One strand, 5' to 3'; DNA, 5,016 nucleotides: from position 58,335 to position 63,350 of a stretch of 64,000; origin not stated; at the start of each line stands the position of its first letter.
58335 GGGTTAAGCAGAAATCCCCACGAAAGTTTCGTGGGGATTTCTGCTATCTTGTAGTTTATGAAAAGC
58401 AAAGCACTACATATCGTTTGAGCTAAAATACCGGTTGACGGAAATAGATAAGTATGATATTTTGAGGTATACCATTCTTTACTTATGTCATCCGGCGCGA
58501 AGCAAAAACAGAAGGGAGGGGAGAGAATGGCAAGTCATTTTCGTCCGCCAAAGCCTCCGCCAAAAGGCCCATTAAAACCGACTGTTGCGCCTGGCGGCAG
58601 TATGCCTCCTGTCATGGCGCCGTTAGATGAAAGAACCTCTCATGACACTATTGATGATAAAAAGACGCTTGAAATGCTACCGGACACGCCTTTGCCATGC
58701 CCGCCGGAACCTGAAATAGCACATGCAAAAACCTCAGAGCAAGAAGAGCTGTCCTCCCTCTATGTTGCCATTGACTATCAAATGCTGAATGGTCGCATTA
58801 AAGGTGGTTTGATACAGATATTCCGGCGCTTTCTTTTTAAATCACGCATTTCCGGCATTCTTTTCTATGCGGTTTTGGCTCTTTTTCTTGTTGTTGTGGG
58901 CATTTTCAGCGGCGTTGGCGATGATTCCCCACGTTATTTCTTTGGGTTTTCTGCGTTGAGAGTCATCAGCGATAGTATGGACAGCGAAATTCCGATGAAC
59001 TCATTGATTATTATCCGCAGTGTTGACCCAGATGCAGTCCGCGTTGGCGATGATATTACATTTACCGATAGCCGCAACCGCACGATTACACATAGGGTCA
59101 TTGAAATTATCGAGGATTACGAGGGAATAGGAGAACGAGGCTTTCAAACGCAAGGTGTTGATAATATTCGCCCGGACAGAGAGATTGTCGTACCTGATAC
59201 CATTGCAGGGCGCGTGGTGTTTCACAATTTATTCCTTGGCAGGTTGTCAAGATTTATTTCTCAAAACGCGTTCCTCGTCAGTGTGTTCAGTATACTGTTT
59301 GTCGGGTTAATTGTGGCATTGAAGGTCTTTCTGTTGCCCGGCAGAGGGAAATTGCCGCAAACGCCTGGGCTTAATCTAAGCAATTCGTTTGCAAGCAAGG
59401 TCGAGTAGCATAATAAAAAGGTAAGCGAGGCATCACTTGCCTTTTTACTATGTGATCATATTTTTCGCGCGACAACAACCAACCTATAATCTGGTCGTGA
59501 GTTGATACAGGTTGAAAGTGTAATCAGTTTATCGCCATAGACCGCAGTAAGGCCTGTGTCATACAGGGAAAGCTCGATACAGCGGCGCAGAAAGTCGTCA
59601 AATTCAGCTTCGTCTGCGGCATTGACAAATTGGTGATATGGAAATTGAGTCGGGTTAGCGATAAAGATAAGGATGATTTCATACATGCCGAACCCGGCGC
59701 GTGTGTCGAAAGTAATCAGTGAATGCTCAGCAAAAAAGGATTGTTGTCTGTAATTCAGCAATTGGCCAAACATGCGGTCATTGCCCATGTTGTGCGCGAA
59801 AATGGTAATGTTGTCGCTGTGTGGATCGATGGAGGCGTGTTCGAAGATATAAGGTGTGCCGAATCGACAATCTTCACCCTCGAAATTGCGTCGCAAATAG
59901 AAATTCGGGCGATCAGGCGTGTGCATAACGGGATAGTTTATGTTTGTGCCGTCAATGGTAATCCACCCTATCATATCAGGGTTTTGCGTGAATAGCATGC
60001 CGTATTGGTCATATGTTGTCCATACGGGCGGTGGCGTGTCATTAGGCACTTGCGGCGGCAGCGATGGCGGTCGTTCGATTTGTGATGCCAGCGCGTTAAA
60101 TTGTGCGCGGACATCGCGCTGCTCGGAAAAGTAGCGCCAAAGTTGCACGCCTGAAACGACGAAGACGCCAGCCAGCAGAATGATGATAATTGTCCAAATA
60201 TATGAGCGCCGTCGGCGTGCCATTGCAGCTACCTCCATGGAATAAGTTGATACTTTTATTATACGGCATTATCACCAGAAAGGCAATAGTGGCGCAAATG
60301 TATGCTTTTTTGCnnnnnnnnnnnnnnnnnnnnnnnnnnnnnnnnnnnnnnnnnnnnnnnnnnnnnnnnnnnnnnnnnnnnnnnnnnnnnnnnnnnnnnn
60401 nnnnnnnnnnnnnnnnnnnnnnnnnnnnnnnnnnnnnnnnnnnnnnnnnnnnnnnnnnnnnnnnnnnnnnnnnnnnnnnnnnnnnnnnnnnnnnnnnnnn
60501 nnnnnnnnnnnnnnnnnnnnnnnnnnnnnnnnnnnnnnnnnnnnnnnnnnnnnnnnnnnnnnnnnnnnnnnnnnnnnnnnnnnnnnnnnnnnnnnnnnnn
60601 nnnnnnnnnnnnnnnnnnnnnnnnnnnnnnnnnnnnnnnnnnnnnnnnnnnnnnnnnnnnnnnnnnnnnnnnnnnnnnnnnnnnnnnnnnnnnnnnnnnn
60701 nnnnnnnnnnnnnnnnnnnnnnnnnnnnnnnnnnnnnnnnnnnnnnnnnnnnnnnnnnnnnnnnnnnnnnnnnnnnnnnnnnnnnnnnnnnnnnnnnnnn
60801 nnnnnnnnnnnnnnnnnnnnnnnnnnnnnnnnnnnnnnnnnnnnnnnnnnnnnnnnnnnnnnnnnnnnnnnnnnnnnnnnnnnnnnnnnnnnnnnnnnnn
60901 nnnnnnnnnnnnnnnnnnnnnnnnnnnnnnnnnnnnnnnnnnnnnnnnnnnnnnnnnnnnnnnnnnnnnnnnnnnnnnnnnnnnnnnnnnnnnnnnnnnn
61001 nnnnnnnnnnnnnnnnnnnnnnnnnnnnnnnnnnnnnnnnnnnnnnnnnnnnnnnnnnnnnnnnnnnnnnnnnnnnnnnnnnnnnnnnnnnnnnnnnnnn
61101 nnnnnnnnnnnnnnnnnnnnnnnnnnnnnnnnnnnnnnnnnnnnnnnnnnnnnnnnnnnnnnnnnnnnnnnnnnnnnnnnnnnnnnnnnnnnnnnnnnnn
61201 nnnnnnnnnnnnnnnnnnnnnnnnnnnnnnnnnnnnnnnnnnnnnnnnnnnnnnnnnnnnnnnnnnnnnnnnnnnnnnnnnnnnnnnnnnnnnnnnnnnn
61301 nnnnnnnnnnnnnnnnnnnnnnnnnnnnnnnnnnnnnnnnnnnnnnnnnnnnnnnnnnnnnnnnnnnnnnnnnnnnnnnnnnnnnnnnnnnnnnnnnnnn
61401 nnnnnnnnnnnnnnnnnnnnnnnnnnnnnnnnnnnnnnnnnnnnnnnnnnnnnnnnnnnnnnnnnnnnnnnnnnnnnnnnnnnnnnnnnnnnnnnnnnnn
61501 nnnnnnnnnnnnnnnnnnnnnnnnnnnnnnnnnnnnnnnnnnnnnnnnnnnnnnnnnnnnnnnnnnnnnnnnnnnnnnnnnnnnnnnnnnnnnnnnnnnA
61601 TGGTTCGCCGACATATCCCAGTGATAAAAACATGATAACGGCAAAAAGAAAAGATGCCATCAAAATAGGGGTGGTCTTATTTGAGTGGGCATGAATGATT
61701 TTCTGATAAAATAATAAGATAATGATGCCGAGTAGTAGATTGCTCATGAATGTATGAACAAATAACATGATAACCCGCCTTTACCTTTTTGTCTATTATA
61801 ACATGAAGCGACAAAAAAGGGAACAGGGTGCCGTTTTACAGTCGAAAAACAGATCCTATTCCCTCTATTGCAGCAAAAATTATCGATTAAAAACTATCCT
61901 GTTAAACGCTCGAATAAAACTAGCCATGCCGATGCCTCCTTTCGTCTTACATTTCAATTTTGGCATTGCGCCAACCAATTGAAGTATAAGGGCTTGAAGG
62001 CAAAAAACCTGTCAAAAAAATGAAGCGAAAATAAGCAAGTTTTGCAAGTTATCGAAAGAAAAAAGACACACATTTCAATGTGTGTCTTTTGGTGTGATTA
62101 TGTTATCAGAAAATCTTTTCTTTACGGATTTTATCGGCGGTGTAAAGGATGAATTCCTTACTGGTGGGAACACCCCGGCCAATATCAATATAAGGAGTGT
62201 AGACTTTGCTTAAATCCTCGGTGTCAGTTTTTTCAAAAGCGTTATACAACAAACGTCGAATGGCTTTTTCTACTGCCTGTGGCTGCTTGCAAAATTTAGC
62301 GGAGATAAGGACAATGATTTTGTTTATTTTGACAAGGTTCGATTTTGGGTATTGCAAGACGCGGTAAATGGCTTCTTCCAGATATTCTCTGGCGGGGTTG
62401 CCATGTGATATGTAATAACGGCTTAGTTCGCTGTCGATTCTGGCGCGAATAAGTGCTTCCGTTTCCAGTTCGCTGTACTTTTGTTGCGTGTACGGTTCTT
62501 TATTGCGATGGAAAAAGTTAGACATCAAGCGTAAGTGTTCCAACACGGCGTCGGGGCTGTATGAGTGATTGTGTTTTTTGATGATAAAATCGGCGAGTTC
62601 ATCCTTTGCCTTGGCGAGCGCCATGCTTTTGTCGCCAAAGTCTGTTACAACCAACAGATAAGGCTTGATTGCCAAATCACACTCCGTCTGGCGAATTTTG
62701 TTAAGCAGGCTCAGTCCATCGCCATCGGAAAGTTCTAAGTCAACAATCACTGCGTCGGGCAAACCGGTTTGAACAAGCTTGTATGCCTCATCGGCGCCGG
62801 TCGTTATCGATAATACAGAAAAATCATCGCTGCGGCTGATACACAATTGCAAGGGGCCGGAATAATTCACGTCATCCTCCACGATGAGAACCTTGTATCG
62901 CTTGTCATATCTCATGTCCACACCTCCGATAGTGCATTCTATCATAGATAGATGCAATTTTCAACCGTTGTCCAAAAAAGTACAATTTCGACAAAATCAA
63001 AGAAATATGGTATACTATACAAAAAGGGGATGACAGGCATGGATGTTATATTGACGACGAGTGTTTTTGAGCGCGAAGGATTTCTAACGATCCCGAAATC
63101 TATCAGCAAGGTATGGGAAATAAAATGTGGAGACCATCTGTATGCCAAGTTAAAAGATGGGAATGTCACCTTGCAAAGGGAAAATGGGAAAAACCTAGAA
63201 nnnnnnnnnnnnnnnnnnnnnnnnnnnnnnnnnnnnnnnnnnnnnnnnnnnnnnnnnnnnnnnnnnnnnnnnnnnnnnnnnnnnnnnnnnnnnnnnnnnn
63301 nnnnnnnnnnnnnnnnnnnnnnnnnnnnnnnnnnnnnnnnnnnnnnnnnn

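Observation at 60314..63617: Shadow Spo0A circuit: Spo0A_C-type response regulator paired with an AgrC-like kinase and divergent from an AbrB-fold gene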

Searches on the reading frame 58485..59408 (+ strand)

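Call 3: search_protein_families(library=pfam, proteins=[window:58485-59408:+], max_evalue=1)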
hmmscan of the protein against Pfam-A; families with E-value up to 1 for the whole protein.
window:58485-59408:+ (307 aa): 0 families

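Call 4: search_protein_families(library=ncbifam, proteins=[window:58485-59408:+], max_evalue=1)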
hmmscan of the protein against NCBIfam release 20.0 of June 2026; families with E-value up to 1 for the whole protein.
window:58485-59408:+ (307 aa): 3 families
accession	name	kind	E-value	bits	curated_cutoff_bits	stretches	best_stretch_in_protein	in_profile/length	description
TIGR02228.1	sigpep_I_arch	equivalog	8.6e-22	77.7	51.85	1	122-278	3-153/158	signal peptidase I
NF046067.1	SigPepSipWBacil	equivalog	1.7e-16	60.3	190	1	121-262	7-144/189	signal peptidase I SipW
NF002402.0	PRK01470.1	equivalog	0.17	11.5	71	1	275-292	9-26/53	twin arginine translocase protein A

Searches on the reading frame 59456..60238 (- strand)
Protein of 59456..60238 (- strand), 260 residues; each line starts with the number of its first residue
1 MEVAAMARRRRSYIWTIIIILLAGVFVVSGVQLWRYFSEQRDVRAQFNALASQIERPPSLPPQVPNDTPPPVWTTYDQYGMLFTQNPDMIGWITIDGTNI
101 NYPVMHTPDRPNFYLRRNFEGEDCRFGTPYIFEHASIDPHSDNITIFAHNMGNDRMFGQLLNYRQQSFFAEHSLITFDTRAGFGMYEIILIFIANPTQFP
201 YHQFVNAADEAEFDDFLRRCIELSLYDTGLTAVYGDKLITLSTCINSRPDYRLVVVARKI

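Call 3: search_protein_families(library=pfam, proteins=[window:59456-60238:-], max_evalue=1)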
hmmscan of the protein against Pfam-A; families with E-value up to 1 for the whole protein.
window:59456-60238:- (260 aa): 1 family
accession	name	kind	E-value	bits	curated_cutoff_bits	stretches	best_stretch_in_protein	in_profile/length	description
PF04203.18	Sortase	-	2e-09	37.7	26.6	1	93-259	1-124/125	Sortase domain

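Call 4: search_protein_families(library=ncbifam, proteins=[window:59456-60238:-], max_evalue=1)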
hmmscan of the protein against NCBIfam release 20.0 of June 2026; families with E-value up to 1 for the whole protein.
window:59456-60238:- (260 aa): 4 families
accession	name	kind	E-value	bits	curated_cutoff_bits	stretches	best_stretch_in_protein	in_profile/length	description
TIGR03064.1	sortase_srtB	equivalog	3.2e-37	128.1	153.75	1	14-255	4-235/235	class B sortase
NF040525.1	SrtB_LPKTxSAVK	exception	1e-14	54.1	200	1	78-249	54-228/261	class B sortase, LPKTxAVK-specific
NF050100.1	SepX_GlpR_3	exception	0.27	11.1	150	1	5-34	97-126/209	divisome protein SepX/GlpR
NF011345.0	PRK14762.1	equivalog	0.34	10.9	58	1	14-31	5-22/27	small membrane protein YohP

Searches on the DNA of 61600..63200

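Call 56: search_rna_families(source=window, start=61600, end=63200, threshold=evalue, max_evalue=1)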
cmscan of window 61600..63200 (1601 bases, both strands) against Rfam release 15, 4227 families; matches with E-value up to 1: 2.
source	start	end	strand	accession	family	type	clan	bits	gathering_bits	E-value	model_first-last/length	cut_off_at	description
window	62001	62095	+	RF02618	SSRC34_2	Gene; sRNA;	-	27.3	48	0.066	1-125/125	no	Streptococcus sRNA 34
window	62601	62640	-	RF03156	L31-Firmicutes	Cis-reg; leader;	CL00118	19.3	33.3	0.39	1-32/32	no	L31-Firmicutes ribosomal protein leader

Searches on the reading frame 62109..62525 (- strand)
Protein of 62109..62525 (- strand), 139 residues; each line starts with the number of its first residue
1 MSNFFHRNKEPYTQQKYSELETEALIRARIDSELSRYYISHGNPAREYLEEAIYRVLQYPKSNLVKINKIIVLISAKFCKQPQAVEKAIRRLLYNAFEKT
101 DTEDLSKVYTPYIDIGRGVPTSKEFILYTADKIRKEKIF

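Call 71: search_protein_representatives(protein=window:62109-62525:-)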
Query: 139 residues. Proteins with E-value up to 0.001 (for the whole library): 165; up to 1e-10: 11; up to 1e-30: 0. The best 150 are listed.
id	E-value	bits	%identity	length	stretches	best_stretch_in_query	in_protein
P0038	3.0e-27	111.7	43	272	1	3-138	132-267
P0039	5.2e-25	104.5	40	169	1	3-138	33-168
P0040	9.5e-25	103.6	43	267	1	4-137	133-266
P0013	1.2e-24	103.3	40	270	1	5-138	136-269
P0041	3.1e-21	92.3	38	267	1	1-136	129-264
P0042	7.1e-21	91.1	43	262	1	12-138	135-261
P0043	1.1e-20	90.4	37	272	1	1-138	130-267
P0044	2.4e-16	76.5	37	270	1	20-139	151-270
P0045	3.7e-16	75.8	37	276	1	18-136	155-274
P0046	5.8e-14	68.8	33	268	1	5-139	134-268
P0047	7.7e-12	61.9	33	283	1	14-137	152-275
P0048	1.2e-09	54.8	30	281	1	16-137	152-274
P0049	2.5e-09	53.8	28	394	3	47-134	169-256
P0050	4.0e-09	53.1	35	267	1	21-135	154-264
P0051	5.4e-09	52.7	36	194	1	11-135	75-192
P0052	2.6e-08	50.5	34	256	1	24-134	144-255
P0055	4.3e-08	49.8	31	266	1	4-135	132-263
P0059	1.4e-07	48.1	26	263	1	18-135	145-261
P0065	5.5e-07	46.2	37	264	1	27-135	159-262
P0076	2.2e-06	44.2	35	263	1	25-135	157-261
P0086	5.5e-06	43.0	37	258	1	25-135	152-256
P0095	1.4e-05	41.7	33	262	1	26-135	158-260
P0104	3.0e-05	40.6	32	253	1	26-134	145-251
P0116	4.8e-05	39.9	30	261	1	25-136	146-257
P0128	9.2e-05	39.0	34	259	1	26-136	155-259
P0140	1.5e-04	38.3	30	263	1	16-136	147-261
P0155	2.5e-04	37.6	35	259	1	28-134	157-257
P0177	5.0e-04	36.6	31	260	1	29-135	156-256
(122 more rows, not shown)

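Call 81: search_protein_families(library=ncbifam, proteins=[P0038, P0041, P0044, P0046, P0047, P0048, P0050, P0052, P0055, P0059], max_evalue=1e-12)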
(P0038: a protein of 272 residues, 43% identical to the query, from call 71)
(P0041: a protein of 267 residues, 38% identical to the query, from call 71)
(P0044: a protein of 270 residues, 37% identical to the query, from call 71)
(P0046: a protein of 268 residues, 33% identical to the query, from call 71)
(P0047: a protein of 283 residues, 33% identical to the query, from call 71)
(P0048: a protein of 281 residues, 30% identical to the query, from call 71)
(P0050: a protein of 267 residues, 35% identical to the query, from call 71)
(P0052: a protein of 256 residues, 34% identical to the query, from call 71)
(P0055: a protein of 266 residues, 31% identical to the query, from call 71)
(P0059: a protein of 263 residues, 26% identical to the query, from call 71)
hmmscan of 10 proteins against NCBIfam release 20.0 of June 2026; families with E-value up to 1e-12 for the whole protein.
P0038 (272 aa): 1 family
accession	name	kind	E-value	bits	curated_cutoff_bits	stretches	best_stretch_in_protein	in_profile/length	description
TIGR02875.1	spore_0_A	equivalog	2.4e-17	63.1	200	1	7-265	3-258/262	sporulation transcription factor Spo0A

P0041 (267 aa): 1 family
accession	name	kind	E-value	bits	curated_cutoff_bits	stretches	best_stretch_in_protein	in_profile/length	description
TIGR02875.1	spore_0_A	equivalog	1.5e-15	57.2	200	1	6-263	3-257/262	sporulation transcription factor Spo0A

P0044 (270 aa): 0 families

P0046 (268 aa): 1 family
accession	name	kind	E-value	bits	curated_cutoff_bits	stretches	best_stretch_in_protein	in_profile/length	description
TIGR02875.1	spore_0_A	equivalog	4.1e-19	68.9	200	1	6-265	2-258/262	sporulation transcription factor Spo0A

P0047 (283 aa): 1 family
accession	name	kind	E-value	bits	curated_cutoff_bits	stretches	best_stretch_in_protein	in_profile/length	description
TIGR02875.1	spore_0_A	equivalog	8.8e-19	67.8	200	1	7-275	2-259/262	sporulation transcription factor Spo0A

P0048 (281 aa): 0 families

P0050 (267 aa): 1 family
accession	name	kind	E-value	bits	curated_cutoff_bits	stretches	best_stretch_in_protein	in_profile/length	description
TIGR02875.1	spore_0_A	equivalog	2.9e-19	69.3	200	1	6-263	2-256/262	sporulation transcription factor Spo0A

P0052 (256 aa): 1 family
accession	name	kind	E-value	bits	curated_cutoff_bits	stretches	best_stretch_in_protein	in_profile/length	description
TIGR02875.1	spore_0_A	equivalog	2.3e-29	102.4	200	1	3-255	2-256/262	sporulation transcription factor Spo0A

P0055 (266 aa): 1 family
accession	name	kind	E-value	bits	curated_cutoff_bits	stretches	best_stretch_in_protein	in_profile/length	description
TIGR02875.1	spore_0_A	equivalog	7.6e-23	81.1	200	1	8-263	4-257/262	sporulation transcription factor Spo0A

P0059 (263 aa): 1 family
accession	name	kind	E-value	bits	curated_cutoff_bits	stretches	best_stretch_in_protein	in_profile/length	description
TIGR02875.1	spore_0_A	equivalog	1.3e-17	63.9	200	1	6-261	2-257/262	sporulation transcription factor Spo0A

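Call 82: search_protein_families(library=ncbifam, proteins=[P0065, P0076, P0086, P0095, P0104, P0116, P0128, P0140, P0155, P0177], max_evalue=1e-12)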
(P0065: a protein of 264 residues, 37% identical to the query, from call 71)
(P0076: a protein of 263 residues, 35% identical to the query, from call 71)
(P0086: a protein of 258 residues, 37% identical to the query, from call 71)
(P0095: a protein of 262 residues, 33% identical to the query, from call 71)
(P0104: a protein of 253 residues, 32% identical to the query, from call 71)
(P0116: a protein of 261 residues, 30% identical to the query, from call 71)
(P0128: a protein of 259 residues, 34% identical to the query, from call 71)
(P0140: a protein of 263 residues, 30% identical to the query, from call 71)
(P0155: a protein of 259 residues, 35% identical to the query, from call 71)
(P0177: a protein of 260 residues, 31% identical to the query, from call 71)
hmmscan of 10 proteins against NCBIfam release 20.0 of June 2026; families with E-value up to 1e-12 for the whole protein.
P0065 (264 aa): 1 family
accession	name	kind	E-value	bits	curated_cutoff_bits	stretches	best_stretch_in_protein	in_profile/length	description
TIGR02875.1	spore_0_A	equivalog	1.1e-28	100.2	200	1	4-262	2-257/262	sporulation transcription factor Spo0A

P0076 (263 aa): 1 family
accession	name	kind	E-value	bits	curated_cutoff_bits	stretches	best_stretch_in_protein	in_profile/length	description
TIGR02875.1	spore_0_A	equivalog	5.5e-23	81.5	200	1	5-259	3-255/262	sporulation transcription factor Spo0A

P0086 (258 aa): 1 family
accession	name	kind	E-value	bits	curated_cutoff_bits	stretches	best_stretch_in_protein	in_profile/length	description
TIGR02875.1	spore_0_A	equivalog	9.4e-26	90.6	200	1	5-255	3-256/262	sporulation transcription factor Spo0A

P0095 (262 aa): 1 family
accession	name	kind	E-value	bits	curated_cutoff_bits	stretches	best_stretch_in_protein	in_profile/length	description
TIGR02875.1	spore_0_A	equivalog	1.9e-27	96.2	200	1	6-259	4-256/262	sporulation transcription factor Spo0A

P0104 (253 aa): 1 family
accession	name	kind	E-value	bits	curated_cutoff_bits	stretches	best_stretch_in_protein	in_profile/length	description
TIGR02875.1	spore_0_A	equivalog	7.3e-34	117.2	200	1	3-252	2-257/262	sporulation transcription factor Spo0A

P0116 (261 aa): 6 families
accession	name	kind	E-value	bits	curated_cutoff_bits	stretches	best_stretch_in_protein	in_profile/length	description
TIGR02875.1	spore_0_A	equivalog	1.4e-85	286.7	200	1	4-260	2-261/262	sporulation transcription factor Spo0A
NF001965.0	PRK00742.1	subfamily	1.5e-14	54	293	1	3-113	2-112/357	chemotaxis-specific protein-glutamate methyltransferase CheB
NF045505.1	RR_RssB_Pseudo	equivalog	1.5e-13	50.6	700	1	2-111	3-109/394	two-component system response regulator RssB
NF041733.1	resp_reg_CseB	equivalog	4.6e-13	49.1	350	1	6-124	2-116/228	two-component system response regulator CseB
NF007935.0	PRK10651.1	equivalog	6.3e-13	48.4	250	0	3-125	5-126/216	two-component system response regulator NarL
NF009206.0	PRK12555.1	subfamily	7.1e-13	48.2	342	1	5-111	1-107/340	chemotaxis-specific protein-glutamate methyltransferase CheB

P0128 (259 aa): 1 family
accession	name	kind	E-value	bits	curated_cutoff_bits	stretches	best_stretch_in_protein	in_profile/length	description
TIGR02875.1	spore_0_A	equivalog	3.5e-27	95.3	200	1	8-257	5-256/262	sporulation transcription factor Spo0A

P0140 (263 aa): 1 family
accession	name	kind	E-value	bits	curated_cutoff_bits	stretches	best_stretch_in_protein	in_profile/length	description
TIGR02875.1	spore_0_A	equivalog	8.5e-29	100.6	200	1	9-261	2-258/262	sporulation transcription factor Spo0A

P0155 (259 aa): 1 family
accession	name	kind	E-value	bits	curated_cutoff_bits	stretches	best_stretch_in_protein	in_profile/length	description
TIGR02875.1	spore_0_A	equivalog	4.1e-23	82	200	1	4-258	3-257/262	sporulation transcription factor Spo0A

P0177 (260 aa): 1 family
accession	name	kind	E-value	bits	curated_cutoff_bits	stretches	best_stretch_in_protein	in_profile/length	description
TIGR02875.1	spore_0_A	equivalog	4.2e-28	98.3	200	1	5-254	3-255/262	sporulation transcription factor Spo0A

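Call 83: find_encoding_contigs(protein=P0052, flank=5000, max_places=2)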
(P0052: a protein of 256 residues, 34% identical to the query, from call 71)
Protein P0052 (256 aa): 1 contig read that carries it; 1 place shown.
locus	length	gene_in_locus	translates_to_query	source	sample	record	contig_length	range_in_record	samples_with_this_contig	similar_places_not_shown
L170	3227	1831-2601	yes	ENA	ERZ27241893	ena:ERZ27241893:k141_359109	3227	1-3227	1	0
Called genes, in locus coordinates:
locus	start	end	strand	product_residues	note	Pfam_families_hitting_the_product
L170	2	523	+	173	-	?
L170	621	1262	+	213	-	-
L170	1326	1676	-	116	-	PF12844:HTH_19 (weak), PF13560:HTH_31 (faint), PF01381:HTH_3, PF13443:HTH_26 (weak)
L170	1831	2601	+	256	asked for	PF00072:Response_reg, PF08769:Spo0A_C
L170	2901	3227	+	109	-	?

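Call 84: find_encoding_contigs(protein=P0104, flank=5000, max_places=2)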
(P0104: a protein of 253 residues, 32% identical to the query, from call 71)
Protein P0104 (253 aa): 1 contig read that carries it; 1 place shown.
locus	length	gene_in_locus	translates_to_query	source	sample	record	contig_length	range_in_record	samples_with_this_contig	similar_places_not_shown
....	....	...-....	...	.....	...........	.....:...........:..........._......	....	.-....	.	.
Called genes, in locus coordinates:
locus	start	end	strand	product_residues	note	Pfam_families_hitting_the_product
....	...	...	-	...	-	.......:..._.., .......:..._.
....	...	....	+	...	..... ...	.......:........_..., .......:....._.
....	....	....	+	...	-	?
